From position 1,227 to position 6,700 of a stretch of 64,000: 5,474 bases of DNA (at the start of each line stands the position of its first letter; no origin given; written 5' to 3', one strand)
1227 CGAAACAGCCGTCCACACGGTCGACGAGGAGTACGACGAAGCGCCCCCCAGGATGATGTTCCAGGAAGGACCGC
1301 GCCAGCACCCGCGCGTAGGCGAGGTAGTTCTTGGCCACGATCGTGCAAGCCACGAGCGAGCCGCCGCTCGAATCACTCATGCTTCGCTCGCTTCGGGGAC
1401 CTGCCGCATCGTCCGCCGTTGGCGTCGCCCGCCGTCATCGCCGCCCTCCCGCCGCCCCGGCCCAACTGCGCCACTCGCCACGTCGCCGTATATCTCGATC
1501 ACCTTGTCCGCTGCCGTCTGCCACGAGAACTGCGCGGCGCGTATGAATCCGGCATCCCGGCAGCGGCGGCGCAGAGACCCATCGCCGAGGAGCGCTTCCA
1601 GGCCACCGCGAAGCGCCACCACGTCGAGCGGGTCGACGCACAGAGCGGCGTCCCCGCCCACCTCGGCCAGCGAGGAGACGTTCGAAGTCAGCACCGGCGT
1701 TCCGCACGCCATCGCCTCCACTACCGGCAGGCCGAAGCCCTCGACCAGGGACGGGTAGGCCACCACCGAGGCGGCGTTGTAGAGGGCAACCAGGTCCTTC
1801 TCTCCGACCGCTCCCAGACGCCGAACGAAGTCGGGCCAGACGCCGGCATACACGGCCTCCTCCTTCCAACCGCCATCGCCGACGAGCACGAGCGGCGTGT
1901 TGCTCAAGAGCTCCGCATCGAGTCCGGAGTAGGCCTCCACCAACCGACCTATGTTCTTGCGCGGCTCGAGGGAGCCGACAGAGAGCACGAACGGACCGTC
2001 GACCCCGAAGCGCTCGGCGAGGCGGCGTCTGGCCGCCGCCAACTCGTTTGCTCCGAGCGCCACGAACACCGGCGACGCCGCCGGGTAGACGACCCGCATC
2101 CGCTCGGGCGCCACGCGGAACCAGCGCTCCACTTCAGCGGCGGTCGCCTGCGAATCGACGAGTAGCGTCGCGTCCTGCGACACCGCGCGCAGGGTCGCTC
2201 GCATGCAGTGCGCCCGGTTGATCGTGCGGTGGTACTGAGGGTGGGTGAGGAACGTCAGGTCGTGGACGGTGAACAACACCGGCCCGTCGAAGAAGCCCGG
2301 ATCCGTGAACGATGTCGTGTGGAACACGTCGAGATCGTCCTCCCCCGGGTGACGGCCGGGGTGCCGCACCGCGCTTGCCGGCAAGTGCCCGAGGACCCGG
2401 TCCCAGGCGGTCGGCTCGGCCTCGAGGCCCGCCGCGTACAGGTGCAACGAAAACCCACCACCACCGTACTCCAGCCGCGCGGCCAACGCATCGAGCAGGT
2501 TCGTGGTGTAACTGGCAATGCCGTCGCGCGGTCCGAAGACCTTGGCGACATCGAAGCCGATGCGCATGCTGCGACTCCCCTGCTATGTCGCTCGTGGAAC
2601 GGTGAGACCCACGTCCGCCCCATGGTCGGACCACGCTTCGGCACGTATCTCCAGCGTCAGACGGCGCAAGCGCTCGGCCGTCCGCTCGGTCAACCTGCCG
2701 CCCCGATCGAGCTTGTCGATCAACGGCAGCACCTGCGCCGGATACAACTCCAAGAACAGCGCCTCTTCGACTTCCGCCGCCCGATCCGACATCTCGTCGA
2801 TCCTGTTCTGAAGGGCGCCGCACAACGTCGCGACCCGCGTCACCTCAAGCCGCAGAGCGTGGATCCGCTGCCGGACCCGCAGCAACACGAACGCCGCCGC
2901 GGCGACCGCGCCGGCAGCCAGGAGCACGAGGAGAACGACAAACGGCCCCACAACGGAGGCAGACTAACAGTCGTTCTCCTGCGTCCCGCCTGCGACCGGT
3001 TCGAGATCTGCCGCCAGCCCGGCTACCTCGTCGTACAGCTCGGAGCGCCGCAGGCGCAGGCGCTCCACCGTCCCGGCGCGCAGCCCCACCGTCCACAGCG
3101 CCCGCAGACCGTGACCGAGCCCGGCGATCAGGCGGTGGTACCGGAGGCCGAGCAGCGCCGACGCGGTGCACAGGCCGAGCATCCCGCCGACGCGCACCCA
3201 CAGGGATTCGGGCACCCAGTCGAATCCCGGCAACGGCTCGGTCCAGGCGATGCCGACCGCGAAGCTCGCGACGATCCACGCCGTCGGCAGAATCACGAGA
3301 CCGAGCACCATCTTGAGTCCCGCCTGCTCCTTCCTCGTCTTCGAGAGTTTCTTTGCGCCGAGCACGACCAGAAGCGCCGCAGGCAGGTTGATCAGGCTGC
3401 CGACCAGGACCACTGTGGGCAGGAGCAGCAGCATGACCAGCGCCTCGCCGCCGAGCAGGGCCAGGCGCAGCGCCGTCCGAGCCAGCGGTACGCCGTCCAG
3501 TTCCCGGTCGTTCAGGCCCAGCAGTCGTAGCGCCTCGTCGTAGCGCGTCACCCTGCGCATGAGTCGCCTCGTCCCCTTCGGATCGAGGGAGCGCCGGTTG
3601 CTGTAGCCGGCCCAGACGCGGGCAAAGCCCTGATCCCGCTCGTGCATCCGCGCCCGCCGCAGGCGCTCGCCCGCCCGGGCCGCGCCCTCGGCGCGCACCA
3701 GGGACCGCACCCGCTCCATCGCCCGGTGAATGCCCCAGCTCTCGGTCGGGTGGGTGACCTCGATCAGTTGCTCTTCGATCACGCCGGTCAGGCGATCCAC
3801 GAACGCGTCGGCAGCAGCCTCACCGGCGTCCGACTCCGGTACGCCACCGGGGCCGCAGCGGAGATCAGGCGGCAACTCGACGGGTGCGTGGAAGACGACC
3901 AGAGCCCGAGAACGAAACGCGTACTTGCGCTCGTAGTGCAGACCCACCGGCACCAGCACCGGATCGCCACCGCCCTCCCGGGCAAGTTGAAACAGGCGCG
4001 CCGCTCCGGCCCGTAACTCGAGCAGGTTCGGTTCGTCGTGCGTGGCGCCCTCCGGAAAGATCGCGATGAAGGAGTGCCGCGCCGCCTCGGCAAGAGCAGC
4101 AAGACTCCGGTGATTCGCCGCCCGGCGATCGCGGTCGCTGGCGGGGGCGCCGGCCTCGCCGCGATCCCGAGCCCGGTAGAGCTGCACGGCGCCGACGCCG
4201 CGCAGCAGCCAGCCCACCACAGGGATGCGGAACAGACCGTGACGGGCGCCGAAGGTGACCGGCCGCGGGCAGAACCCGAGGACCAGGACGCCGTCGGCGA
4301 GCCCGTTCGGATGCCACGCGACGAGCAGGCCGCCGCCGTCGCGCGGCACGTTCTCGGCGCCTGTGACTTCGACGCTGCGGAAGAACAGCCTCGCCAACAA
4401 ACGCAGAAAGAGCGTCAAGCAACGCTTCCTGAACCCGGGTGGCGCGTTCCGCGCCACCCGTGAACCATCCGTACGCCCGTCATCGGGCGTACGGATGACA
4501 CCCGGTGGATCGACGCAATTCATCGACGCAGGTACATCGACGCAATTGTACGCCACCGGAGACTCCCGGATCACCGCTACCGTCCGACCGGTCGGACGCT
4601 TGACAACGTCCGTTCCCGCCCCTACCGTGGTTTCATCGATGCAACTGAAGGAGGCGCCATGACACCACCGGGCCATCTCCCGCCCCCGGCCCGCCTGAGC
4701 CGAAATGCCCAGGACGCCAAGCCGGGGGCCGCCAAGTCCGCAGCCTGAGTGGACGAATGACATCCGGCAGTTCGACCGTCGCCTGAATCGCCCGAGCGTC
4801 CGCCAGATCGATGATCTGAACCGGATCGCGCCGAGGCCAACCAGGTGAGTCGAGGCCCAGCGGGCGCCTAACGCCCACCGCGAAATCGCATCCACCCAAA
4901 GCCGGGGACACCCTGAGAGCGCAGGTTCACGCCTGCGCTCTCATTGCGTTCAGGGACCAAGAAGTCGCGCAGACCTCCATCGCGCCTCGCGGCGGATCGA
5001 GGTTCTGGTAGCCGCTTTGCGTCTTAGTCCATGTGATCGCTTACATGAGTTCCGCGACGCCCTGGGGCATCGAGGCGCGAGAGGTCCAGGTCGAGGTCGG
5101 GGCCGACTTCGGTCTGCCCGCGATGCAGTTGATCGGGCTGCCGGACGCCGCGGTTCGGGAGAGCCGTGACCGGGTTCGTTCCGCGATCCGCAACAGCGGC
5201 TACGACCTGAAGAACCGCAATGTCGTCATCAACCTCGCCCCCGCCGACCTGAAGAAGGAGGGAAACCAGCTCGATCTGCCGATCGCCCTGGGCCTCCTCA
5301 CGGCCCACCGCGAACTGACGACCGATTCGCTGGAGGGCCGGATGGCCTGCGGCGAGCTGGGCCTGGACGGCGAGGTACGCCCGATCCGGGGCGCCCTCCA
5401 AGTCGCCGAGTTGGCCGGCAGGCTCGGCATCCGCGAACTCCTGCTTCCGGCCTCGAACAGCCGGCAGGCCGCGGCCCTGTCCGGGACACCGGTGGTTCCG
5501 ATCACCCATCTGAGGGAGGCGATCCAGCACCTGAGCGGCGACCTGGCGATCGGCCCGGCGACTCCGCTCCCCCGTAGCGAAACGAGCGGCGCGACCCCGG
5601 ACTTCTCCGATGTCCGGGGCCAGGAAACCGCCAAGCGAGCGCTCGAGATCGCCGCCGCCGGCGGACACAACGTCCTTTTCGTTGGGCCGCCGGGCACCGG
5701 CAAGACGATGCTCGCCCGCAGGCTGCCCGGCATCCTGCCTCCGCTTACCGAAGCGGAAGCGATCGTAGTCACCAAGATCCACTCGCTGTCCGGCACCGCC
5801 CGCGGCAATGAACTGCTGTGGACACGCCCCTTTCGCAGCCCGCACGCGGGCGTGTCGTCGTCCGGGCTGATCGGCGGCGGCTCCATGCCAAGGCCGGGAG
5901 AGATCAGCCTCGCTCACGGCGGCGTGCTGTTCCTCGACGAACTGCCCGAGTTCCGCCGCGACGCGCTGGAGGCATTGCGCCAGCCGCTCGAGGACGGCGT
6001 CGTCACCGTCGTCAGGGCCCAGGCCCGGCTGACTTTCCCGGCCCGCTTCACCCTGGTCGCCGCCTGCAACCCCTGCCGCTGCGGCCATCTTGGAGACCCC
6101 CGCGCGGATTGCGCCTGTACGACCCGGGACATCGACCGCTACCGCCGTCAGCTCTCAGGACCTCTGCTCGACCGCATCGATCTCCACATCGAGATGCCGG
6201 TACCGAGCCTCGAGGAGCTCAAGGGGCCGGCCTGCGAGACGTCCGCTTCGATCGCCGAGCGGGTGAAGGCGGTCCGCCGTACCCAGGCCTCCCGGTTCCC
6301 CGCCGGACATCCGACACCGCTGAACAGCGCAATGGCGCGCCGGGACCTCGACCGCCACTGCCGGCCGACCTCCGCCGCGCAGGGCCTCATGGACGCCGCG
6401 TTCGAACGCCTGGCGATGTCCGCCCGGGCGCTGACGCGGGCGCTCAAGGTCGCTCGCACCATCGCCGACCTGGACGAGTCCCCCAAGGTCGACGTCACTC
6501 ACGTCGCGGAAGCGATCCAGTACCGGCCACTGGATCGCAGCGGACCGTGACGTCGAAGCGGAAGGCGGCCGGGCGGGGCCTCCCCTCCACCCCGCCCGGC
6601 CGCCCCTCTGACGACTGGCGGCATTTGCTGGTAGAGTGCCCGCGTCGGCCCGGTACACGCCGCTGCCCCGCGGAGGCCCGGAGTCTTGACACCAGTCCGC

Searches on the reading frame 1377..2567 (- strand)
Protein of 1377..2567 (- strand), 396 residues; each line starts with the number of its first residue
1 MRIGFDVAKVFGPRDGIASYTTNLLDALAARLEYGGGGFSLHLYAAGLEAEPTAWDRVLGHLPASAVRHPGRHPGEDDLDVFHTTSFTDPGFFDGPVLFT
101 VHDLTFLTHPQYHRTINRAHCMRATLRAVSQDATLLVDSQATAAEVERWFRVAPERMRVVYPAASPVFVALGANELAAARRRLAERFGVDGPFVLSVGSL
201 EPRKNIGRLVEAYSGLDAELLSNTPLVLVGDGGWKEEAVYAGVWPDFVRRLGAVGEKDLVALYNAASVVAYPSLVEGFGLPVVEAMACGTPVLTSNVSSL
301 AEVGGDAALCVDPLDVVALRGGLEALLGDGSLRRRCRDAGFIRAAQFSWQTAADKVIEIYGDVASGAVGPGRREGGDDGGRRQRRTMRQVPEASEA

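Call 46: search_protein_families(library=pfam, proteins=[window:1377-2567:-], max_evalue=0.0001)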
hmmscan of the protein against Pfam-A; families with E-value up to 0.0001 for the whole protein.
window:1377-2567:- (396 aa): 5 families
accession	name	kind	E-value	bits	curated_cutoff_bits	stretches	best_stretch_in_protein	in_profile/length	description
PF00534.26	Glycos_transf_1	-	9.3e-30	103.9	26.4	1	189-340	13-169/172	Glycosyl transferases group 1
PF13692.12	Glyco_trans_1_4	-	1.8e-23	83.8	27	1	192-329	2-142/142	Glycosyl transferases group 1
PF20706.3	GT4-conflict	-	3.5e-09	36.6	26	1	257-302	273-318/385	Family 4 Glycosyltransferase in conflict systems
PF13439.12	Glyco_transf_4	-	1.1e-07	32.5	28.5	1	16-163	3-165/170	Glycosyltransferase Family 4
PF13524.12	Glyco_trans_1_2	-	8.3e-07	29.5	25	1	225-355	16-141/144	Glycosyl transferase-like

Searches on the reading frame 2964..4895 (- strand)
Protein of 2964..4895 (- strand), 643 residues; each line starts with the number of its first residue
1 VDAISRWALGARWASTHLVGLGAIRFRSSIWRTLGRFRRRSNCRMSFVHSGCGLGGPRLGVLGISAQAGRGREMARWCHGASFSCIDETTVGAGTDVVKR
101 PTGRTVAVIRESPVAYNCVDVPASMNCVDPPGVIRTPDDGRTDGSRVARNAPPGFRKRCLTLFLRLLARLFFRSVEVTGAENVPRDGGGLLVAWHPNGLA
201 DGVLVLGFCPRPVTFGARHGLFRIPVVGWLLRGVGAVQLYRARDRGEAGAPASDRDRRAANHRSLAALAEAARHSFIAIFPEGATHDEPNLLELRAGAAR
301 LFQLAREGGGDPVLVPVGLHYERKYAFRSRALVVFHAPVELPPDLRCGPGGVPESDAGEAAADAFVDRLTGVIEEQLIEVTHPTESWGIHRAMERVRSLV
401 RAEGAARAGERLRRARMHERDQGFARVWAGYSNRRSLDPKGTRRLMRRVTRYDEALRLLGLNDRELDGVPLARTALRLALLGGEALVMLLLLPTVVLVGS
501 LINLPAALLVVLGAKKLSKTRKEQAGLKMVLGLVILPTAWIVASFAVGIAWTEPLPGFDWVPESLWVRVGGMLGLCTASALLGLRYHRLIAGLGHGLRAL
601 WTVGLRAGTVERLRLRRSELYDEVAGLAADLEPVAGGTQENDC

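Call 46: search_protein_families(library=pfam, proteins=[window:2964-4895:-], max_evalue=0.0001)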
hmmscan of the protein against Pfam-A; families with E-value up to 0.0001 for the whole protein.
window:2964-4895:- (643 aa): 1 family
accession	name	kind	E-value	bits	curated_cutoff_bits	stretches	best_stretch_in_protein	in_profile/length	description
PF01553.26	Acyltransferase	-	3.9e-16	59.5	23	1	175-318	2-130/132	Acyltransferase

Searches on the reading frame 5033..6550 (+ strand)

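Call 46: search_protein_families(library=pfam, proteins=[window:5033-6550:+], max_evalue=0.0001)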
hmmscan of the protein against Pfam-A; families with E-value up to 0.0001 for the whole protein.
window:5033-6550:+ (505 aa): 8 families
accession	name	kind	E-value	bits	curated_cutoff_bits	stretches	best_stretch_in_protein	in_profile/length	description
PF01078.27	Mg_chelatase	-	2.7e-92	308.3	20.3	1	190-392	1-203/207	Magnesium chelatase, subunit ChlI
PF13541.12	ChlI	-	8.5e-39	132.6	27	1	20-142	1-121/121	Subunit ChlI of Mg-chelatase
PF13335.12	Mg_chelatase_C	-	2.1e-28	99.2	26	1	402-498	2-94/94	Magnesium chelatase, subunit ChlI C-terminal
PF07728.20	AAA_5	-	7.2e-10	39.5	22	1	213-349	1-125/139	AAA domain (dynein-related subfamily)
PF00493.29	MCM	-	3.7e-09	36.5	23.3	1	288-349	114-175/224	MCM P-loop domain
PF00158.32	Sigma54_activat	-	9e-07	29.2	20.2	1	201-345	12-141/168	Sigma-54 interaction domain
PF05496.18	RuvB_N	-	1.7e-05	25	27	0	192-229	7-51/159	Holliday junction DNA helicase RuvB P-loop domain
PF00004.35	AAA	-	7.7e-05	23.6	21.2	0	214-235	1-22/131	ATPase family associated with various cellular activities (AAA)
